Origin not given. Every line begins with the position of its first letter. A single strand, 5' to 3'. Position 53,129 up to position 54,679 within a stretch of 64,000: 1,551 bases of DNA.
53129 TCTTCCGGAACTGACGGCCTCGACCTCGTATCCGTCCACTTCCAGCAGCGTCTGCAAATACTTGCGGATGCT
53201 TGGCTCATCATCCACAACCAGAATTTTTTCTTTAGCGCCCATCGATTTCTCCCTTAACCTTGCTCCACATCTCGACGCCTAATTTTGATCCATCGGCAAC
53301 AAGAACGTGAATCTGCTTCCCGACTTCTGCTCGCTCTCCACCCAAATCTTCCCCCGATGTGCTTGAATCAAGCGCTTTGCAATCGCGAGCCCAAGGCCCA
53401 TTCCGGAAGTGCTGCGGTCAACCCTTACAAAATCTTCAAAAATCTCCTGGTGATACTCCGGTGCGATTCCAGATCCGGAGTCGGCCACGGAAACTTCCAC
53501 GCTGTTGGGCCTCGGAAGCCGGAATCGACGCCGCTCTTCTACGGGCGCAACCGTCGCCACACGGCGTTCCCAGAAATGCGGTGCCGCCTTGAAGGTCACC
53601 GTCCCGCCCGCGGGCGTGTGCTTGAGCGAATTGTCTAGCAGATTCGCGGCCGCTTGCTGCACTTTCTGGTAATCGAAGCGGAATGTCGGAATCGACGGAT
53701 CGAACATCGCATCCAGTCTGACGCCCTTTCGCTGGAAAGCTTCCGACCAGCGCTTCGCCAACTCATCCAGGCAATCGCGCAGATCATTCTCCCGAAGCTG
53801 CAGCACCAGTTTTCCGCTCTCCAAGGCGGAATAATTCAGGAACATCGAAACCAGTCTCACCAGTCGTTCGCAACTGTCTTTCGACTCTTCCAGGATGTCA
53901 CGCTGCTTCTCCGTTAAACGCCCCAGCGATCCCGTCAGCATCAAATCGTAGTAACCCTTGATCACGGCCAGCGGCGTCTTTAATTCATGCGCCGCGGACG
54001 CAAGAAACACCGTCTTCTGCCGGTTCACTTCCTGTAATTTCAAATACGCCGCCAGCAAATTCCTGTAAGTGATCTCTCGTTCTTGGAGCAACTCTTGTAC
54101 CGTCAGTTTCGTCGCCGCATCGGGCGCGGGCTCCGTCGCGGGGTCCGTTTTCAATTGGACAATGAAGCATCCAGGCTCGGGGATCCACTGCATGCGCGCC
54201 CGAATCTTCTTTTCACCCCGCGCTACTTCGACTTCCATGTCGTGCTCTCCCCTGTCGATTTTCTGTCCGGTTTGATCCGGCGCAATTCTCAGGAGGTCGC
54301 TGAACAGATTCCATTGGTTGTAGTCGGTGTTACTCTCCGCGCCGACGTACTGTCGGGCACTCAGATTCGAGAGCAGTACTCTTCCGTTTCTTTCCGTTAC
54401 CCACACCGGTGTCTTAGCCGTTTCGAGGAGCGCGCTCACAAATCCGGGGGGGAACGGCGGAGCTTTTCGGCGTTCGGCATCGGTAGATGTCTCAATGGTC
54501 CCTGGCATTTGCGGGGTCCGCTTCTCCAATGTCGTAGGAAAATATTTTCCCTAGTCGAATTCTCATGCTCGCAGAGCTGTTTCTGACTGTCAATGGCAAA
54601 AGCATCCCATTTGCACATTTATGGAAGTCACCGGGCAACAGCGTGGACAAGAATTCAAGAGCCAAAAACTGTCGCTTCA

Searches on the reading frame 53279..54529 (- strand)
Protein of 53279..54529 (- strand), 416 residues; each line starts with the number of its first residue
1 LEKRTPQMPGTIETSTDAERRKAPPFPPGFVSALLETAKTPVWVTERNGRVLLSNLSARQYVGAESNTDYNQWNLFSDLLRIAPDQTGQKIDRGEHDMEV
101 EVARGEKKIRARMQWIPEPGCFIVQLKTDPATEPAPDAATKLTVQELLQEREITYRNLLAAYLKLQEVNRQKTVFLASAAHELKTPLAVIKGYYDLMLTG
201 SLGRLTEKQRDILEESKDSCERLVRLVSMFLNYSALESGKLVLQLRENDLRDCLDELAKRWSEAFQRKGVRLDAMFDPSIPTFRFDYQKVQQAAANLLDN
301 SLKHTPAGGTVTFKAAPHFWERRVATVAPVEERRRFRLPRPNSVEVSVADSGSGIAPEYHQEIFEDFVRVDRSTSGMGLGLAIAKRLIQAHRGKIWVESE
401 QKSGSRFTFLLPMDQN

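Call 32: search_protein_families(library=pfam, proteins=[window:53279-54529:-], max_evalue=0.0001)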
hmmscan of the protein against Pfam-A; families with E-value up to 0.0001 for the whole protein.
window:53279-54529:- (416 aa): 2 families
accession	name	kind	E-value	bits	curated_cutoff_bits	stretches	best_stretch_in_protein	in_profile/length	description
PF02518.31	HATPase_c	-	9.8e-26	90.8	26.4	1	286-414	2-110/111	Histidine kinase-, DNA gyrase B-, and HSP90-like ATPase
PF00512.31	HisKA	-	4.7e-16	59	26.9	1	172-239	2-66/66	His Kinase A (phospho-acceptor) domain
